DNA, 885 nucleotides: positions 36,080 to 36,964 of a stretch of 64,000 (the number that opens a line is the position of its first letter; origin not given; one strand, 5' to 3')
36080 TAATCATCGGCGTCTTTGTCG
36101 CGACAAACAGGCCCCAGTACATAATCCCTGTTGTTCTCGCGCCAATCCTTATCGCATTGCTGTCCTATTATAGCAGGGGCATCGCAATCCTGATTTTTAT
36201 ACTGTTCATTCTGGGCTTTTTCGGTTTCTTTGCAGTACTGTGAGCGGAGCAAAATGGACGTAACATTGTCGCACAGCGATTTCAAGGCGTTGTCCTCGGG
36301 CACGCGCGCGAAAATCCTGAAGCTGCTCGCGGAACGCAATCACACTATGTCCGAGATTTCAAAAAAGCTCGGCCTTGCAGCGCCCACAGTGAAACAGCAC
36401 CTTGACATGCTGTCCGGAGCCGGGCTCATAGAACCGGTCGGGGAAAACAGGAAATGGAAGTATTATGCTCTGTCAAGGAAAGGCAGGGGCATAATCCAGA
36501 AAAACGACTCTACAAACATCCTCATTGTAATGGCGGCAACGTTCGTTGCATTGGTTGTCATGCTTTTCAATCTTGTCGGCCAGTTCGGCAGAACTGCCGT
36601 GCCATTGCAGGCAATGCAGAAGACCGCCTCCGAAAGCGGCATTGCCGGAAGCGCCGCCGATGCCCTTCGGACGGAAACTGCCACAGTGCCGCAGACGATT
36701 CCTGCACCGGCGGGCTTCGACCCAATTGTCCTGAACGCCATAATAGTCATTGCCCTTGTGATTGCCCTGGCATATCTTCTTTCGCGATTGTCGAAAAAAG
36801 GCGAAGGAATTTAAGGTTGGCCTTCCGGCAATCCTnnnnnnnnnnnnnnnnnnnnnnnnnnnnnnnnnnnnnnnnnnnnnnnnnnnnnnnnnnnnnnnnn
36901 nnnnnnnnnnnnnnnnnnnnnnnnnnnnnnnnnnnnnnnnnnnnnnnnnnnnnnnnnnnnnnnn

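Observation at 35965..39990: Second pilin-like gene block (six class III signal-peptide proteins) flanked by an ArsR-type membrane regulator and an M50 site-2 protease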

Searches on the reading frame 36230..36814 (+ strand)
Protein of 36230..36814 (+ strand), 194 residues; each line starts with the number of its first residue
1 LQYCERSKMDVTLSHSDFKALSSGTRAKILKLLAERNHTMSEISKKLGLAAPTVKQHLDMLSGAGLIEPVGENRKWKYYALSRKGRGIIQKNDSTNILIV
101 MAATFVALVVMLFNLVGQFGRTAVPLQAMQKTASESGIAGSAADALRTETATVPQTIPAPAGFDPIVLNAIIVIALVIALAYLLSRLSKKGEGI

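Call 3: search_protein_families(library=pfam, max_evalue=0.1, proteins=[window:36230-36814:+])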
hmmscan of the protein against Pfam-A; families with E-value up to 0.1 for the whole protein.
window:36230-36814:+ (194 aa): 28 families (the best 25 are shown)
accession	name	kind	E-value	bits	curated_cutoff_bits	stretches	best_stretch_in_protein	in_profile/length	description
PF01022.26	HTH_5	-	4.6e-13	49.3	22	1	25-68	3-46/47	Bacterial regulatory protein, arsR family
PF12840.13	HTH_20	-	7.3e-10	39.1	27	1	21-69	1-50/51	Helix-turn-helix domain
PF13412.12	HTH_24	-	1e-06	28.6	21.9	1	27-68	6-48/48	Winged helix-turn-helix DNA-binding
PF01978.25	TrmB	-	8.6e-06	26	25.6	1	30-82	15-66/68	Sugar-specific transcriptional regulator TrmB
PF14947.12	HTH_45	-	9.9e-06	25.9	25.5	1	27-92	9-69/77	Winged helix-turn-helix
PF09339.16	HTH_IclR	-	1e-05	25.6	22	1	28-69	7-50/52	IclR helix-turn-helix domain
PF21476.4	PF0610-like_N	-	1.3e-05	25.7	33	1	25-59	2-36/50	PF0610-like, N-terminal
PF25213.1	HVO_A0261_N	-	9.6e-05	22.6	35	1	22-88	9-70/86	HVO_A0261 N-terminal domain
PF13384.12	HTH_23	-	0.00035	20.7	24.6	1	25-60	6-40/50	Homeodomain-like domain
PF01047.28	MarR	-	0.0012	19.1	24.6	1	28-68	7-48/59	MarR family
PF13518.12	HTH_28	-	0.0035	17.8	25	1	26-58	2-33/52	Helix-turn-helix domain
PF12802.13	MarR_2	-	0.0041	17.7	27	1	29-70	10-53/61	MarR family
PF04967.18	HTH_10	-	0.0097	16.1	23.1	1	36-58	22-44/53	HTH DNA binding domain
PF04545.22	Sigma70_r4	-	0.012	15.5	24.1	1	28-58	11-41/50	Sigma-70, region 4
PF14394.12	DUF4423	-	0.014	15.7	30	1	10-75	7-73/165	Domain of unknown function (DUF4423)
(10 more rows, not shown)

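Call 11: find_encoding_contigs(protein=window:36254-36814:+, flank=8000, max_places=10)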
Protein window:36254-36814:+ (186 aa): 3 contigs read that carry it; 1 place shown.
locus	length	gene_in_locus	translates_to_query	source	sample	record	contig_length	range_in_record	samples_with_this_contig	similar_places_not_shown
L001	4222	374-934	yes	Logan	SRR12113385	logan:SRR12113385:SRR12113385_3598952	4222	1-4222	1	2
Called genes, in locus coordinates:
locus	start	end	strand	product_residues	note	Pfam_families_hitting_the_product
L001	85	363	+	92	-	-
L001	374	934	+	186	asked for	PF01022:HTH_5, PF12840:HTH_20, PF13412:HTH_24 (weak), PF14947:HTH_45 (weak), PF21476:PF0610-like_N (faint), PF01978:TrmB (weak), PF09339:HTH_IclR (faint)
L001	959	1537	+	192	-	-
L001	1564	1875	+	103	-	-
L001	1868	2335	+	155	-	-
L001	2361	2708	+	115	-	-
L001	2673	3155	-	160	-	-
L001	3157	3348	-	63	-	-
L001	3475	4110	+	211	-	PF02163:Peptidase_M50 (weak)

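Call 12: search_protein_families(library=ncbifam, max_evalue=0.01, proteins=[window:36254-36814:+])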
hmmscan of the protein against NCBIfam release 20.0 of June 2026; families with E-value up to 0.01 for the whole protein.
window:36254-36814:+ (186 aa): 15 families
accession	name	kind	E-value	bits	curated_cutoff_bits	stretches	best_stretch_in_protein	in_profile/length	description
NF033788.1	HTH_metalloreg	subfamily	4.3e-13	48.9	55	1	10-75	5-70/77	metalloregulator ArsR/SmtB family transcription factor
NF033789.1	repress_SdpR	subfamily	1.7e-12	47.1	100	1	10-65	2-57/79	autorepressor SdpR family transcription factor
NF053755.1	MsvR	equivalog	1.1e-08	35.1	220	1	8-86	5-85/236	transcriptional factor MsvR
NF053602.1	Phr_regulator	exception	3.7e-08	33.2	320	1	13-75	9-75/191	heat shock transcription regulator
NF004170.0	PRK05638.1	equivalog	1.4e-06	27.1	421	1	15-83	370-440/442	threonine synthase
NF047906.1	CdPbTransRegCmtR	equivalog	1.6e-06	27.9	150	1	11-71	16-76/104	Cd(II)/Pb(II)-sensing metalloregulatory transcriptional regulator CmtR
NF040642.1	sulf_sens_BigR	equivalog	9.5e-06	25.6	155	1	10-75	14-78/95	sulfite-sensing transcriptional repressor BigR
NF045707.1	Dbac_1936_reg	equivalog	1.7e-05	24.8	115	1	11-75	12-75/99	ArsR/SmtB-type metalloregulator TsoR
NF007528.0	PRK10141.1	subfamily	4.1e-05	23.4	97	1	9-75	9-75/117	metalloregulator ArsR/SmtB family transcription factor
NF053610.1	Sso10a_fam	subfamily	8e-05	22.6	60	1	19-78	8-61/64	Sso10a family chromatin protein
TIGR01884.1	cas_HTH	subfamily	0.00011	21.7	60.2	1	15-70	141-196/202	CRISPR-associated CARF protein Csa3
NF041413.1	ArsR_Rv2640c_fam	equivalog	0.00018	21.8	155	1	10-61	36-90/118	Rv2640c family ArsR-like transcriptional regulator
TIGR02702.1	SufR_cyano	equivalog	0.0018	18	178.8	1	17-88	2-79/208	iron-sulfur cluster biosynthesis transcriptional regulator SufR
NF038251.1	AdcR_fam_Zn_TF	equivalog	0.0019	18.5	175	1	16-83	36-105/143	zinc-dependent MarR family transcriptional regulator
NF040939.2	trans_reg_lrs14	equivalog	0.0026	17.7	90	1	16-61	21-68/103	Lrs14 family HTH-type transcriptional regulator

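Call 13: find_homologous_proteins(query=window:36254-36814:+, max_evalue=0.001)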
Query window:36254-36814:+ (186 aa): 115 proteins with E <= 0.001 among 565 candidates.
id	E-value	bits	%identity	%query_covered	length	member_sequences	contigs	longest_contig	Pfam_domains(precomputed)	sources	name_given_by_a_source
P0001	8.8e-72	258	68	100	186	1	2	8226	PF12840.14,PF13412.13,PF21476.5,PF01022.27,PF14947.13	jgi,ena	-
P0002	3.2e-50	188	90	56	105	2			PF01047.29,PF12840.14,PF13412.13,PF21476.5,PF01978.26,PF01022.27,PF09339.17,PF12802.14,PF25213.2,PF14947.13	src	-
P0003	1.4e-36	144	43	98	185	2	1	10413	PF12840.14,PF01022.27,PF25213.2,PF14947.13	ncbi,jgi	jgi:DNA-binding transcriptional ArsR family regulator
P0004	2.2e-35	140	47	81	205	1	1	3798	PF12840.14,PF01022.27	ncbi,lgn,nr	ncbi:MAG: winged helix-turn-helix transcriptional regulator [Candidatus Diapherotrites archaeon]|nr:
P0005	1.1e-34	138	46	84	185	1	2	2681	PF12840.14,PF01022.27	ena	-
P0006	1.8e-34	137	43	95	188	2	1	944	PF12840.14,PF01022.27,PF14947.13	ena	-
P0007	2.1e-34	137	45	95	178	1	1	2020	PF12840.14,PF13412.13,PF08279.19,PF21476.5,PF01022.27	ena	-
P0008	1.2e-33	134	57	58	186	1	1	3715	PF12840.14,PF13412.13,PF21476.5,PF01022.27,PF25213.2,PF14947.13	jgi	-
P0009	1.5e-33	134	53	66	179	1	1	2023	PF12840.14,PF13412.13,PF01022.27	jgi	jgi:DNA-binding transcriptional ArsR family regulator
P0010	3.1e-33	133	41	97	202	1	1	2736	PF12840.14,PF13412.13,PF01022.27,PF14947.13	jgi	-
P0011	6.5e-33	132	42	98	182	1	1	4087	PF12840.14,PF01022.27,PF25213.2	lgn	-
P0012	1.5e-32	131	42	92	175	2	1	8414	PF12840.14,PF13412.13,PF01022.27,PF25213.2,PF14947.13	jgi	-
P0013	4.7e-32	129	45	82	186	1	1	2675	PF12840.14,PF13412.13,PF01022.27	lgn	-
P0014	7.5e-32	129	55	61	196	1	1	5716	PF12840.14,PF01022.27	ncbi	-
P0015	9.6e-32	128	44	76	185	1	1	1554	PF12840.14,PF01022.27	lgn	-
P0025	5.5e-30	122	56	62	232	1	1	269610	PF12840.14,PF13412.13,PF01978.26,PF01022.27,PF09339.17,PF25213.2,PF14947.13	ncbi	ncbi:MAG: winged helix-turn-helix domain-containing protein [Candidatus Diapherotrites archaeon]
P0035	1.8e-28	118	48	72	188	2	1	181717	PF12840.14,PF13412.13,PF01022.27,PF09339.17,PF25213.2,PF14947.13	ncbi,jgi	-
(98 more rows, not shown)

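Call 15: find_encoding_contigs(protein=P0001, flank=6000, max_places=2)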
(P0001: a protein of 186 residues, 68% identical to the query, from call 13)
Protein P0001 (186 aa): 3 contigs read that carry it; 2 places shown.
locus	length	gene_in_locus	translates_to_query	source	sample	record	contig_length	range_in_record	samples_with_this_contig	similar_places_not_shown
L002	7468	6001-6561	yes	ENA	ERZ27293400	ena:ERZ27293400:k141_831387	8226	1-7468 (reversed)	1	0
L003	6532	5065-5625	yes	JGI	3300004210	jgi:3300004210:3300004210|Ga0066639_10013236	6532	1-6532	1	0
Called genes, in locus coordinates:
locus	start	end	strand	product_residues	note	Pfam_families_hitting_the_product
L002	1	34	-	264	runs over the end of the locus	?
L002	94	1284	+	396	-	PF01926:MMR_HSR1, PF08438:YGR210-like_G4, PF02824:TGS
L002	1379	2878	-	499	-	-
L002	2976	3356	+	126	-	-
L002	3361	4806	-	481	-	PF01637:ATPase_2 (weak), PF13191:AAA_16, PF13401:AAA_22, PF00004:AAA (weak), PF22703:Cdc6_lid, PF09079:WHD_Cdc6 (weak)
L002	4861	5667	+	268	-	PF01261:AP_endonuc_2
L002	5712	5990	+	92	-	-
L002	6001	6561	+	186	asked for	PF01022:HTH_5, PF12840:HTH_20, PF13412:HTH_24, PF14947:HTH_45 (weak), PF21476:PF0610-like_N (faint)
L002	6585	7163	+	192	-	-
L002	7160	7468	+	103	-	?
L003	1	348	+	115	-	?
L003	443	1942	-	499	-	-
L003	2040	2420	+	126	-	-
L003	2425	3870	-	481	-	PF01637:ATPase_2 (weak), PF13191:AAA_16, PF13401:AAA_22, PF00004:AAA (weak), PF22703:Cdc6_lid, PF09079:WHD_Cdc6 (weak)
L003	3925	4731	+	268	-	PF01261:AP_endonuc_2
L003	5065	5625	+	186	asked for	PF01022:HTH_5, PF12840:HTH_20, PF13412:HTH_24, PF14947:HTH_45 (weak), PF21476:PF0610-like_N (faint)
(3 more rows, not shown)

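Call 16: find_encoding_contigs(protein=P0025, flank=6000, max_places=2)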
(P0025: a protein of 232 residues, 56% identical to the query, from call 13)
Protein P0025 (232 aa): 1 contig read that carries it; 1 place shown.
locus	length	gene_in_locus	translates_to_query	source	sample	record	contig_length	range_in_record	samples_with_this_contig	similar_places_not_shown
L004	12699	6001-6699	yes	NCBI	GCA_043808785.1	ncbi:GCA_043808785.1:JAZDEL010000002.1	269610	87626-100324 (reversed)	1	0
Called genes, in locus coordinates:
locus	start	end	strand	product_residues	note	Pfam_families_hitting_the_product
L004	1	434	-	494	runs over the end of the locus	PF01695:IstB_IS21 (weak), PF00004:AAA, PF21960:RCF1-5-like_lid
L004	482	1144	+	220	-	-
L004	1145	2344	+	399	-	PF01926:MMR_HSR1, PF08438:YGR210-like_G4, PF02824:TGS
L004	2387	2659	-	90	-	-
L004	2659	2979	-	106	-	PF03683:UPF0175 (weak)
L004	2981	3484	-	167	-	PF11848:DUF3368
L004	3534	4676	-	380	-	PF01637:ATPase_2, PF05621:TniB (weak), PF13191:AAA_16, PF24883:NPHP3_N (faint), PF00004:AAA, PF13401:AAA_22, PF22703:Cdc6_lid, PF09079:WHD_Cdc6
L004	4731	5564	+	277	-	PF01261:AP_endonuc_2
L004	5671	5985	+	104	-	-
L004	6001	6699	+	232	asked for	PF12840:HTH_20 (weak), PF25213:HVO_A0261_N (weak), PF01022:HTH_5, PF01978:TrmB (weak), PF09339:HTH_IclR (weak), PF13412:HTH_24 (weak), PF14947:HTH_45 (weak)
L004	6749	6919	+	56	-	-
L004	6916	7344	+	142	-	-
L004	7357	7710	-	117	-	-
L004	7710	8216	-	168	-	-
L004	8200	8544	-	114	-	-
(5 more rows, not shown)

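Call 17: find_encoding_contigs(protein=P0035, flank=6000, max_places=2)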
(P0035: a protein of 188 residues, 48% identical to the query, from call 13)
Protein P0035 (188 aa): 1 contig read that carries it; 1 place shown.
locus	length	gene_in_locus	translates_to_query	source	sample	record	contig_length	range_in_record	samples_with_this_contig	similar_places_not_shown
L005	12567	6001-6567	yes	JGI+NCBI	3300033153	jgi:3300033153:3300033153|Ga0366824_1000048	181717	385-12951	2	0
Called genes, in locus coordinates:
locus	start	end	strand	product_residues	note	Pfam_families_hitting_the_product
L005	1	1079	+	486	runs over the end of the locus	?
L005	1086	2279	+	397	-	PF01926:MMR_HSR1, PF08438:YGR210-like_G4, PF02824:TGS (weak)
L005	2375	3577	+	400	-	PF00999:Na_H_Exchanger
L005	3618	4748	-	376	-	PF01637:ATPase_2, PF13191:AAA_16, PF24883:NPHP3_N (faint), PF00004:AAA, PF13401:AAA_22, PF22703:Cdc6_lid, PF09079:WHD_Cdc6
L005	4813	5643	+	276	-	PF01261:AP_endonuc_2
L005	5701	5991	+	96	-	-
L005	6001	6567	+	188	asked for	PF25213:HVO_A0261_N (weak), PF01022:HTH_5, PF12840:HTH_20, PF13412:HTH_24 (weak), PF14947:HTH_45 (weak), PF09339:HTH_IclR (weak)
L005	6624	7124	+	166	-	-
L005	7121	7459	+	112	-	-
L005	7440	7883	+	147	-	-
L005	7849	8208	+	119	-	-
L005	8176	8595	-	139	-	-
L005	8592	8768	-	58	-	-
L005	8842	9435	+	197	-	PF02163:Peptidase_M50 (weak)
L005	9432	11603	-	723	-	PF02359:CDC48_N, PF02933:CDC48_2, PF13191:AAA_16 (weak), PF00004:AAA, PF07724:AAA_2, PF17862:AAA_lid_3, PF00004:AAA, PF17862:AAA_lid_3, +28 more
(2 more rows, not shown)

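Call 19: find_related_loci(query=A1, collection=genome_contigs, flank=8000)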
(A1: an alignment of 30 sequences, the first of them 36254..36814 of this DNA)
Query A1 (186 aa) in genome_contigs; peptide patterns used: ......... (x = any residue, [..] = any of these).
288 stretches matched a pattern; 277 encode a relative of the query (tblastn E <= 1e-3); the best 80 are kept; 80 distinct loci.
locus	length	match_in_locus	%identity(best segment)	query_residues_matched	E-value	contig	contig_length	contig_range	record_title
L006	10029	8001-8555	43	1-182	6e-44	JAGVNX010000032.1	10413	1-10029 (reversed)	MAG: Candidatus Iainarchaeum archaeon isolate DeMMO3_25 c_000000024963, whole genome shotgun sequence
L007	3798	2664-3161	47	1-151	6e-40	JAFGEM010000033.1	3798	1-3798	MAG: Candidatus Iainarchaeum archaeon isolate Zod_Metabat.1228 k87_3669247, whole genome shotgun sequence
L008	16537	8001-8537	44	2-169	5e-39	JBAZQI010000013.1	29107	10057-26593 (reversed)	MAG: archaeon isolate SO_2017_SWC_5 scaffold_1362_c1_LP-4_2017, whole genome shotgun sequence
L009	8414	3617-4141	42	2-176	8e-39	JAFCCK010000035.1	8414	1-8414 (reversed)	MAG: Candidatus Iainarchaeum archaeon isolate AB_3033_Bin_158 AB_3033_Bin_158_scaffold_15525, whole genome shotgun seque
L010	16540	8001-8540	39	1-182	1e-38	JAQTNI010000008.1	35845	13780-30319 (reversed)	MAG: Candidatus ainarchaeum sp. isolate STA_60 NODE_2282_length_35845_cov_3.592026_Sandtown_A, whole genome shotgun sequ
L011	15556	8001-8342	59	1-112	6e-38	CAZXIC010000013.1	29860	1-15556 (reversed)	MAG TPA_asm: uncultured archaeon isolate SRP323688_co1_45 genome assembly, contig: NODE_2729_length_29860_cov_8.014024,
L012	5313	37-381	55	2-116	6e-38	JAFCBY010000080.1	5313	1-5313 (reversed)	Candidatus Falkowbacteria bacterium isolate AB_1215_Bin_116 AB_1215_Bin_116.fna_scaffold_37158, whole genome shotgun seq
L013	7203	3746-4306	41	2-179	2e-37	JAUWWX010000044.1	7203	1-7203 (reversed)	MAG: archaeon isolate CSMAG_2669 CSMAG_2669_k127_4854351_length_7203_cov_14.0000, whole genome shotgun sequence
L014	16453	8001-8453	46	2-153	2e-36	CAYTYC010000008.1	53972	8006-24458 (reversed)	MAG TPA_asm: uncultured archaeon isolate binchicken_co17_196 genome assembly, contig: NODE_1871_length_53972_cov_6.55468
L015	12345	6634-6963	53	3-112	5e-37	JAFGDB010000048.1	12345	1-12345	MAG: Candidatus Iainarchaeum archaeon isolate Zod_Metabat.1151 k87_4905132, whole genome shotgun sequence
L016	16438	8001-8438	46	1-154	2e-36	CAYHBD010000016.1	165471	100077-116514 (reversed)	MAG TPA_asm: uncultured archaeon isolate ERP119294_co2_134 genome assembly, contig: k141_670122, whole genome shotgun se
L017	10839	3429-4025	39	3-182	2e-36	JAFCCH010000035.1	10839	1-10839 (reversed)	MAG: Thaumarchaeota archaeon isolate AB_1215_Bin_64 AB_1215_Bin_64.fna_scaffold_10005, whole genome shotgun sequence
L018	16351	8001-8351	56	2-117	2e-36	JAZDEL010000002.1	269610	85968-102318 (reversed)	MAG: Candidatus Iainarchaeum archaeon isolate MEGAHIT-group-0.15 k141_7485310, whole genome shotgun sequence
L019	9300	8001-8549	39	3-182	5e-36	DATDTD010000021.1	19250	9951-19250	MAG TPA_asm: archaeon isolate SMAG_U8022 k141_1952474, whole genome shotgun sequence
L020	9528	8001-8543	39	2-175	1e-35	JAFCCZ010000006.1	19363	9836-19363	MAG: Candidatus Iainarchaeum archaeon isolate Meg19_1012_Bin_199 Meg19_1012_Bin_199_scaffold_6815, whole genome shotgun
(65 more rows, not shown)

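Call 59: search_solved_structures(query=A1, max_evalue=0.0001)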
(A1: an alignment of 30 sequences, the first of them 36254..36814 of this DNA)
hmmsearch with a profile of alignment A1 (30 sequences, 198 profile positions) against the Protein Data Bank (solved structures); distinct sequences matched with E-value up to 0.0001: 19.
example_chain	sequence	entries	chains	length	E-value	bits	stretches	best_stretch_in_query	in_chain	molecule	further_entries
2p4w_A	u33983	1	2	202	9e-12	48.8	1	13-74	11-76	Transcriptional regulatory protein arsR family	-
1uly_A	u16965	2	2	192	1.7e-09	41.3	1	6-65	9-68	hypothetical protein PH1932 | hypothetical transcription regulator protein, PH1932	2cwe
3jth_A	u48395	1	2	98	1.1e-07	35.5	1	11-66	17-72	Transcription activator HlyU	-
5znx_A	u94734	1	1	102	1.2e-07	35.3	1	11-66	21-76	Transcriptional activator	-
4k2e_A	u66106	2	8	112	4e-07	33.6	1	11-65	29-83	Transcriptional activator HlyU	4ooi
7r22_A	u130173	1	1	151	1.4e-06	31.8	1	10-67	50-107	ArsR family transcriptional regulator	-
13ct_A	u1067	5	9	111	1.6e-06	31.7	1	8-75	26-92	Transcriptional regulator, ArsR family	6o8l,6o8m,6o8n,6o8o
6o8k_A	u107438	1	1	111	1.6e-06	31.6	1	8-75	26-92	Transcriptional regulator, ArsR family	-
6jmi_A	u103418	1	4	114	2.2e-06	31.2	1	5-63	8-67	Uncharacterized HTH-type transcriptional regulator Rv0081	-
3f6v_A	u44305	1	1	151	3.8e-06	30.4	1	17-78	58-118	Possible transcriptional regulator, ArsR family protein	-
7p6f_AAA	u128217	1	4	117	6.4e-06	29.7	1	9-67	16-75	Transcriptional regulator SrnR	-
3f6o_A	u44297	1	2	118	7.5e-06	29.4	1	11-67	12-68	Probable transcriptional regulator, ArsR family protein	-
9t6t_A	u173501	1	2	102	1.1e-05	28.9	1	8-74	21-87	Lmo1102 protein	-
2oqg_A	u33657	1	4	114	1.2e-05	28.8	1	10-74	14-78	Possible transcriptional regulator, ArsR family protein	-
9t6r_A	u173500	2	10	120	1.8e-05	28.2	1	8-74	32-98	Lmo1102 protein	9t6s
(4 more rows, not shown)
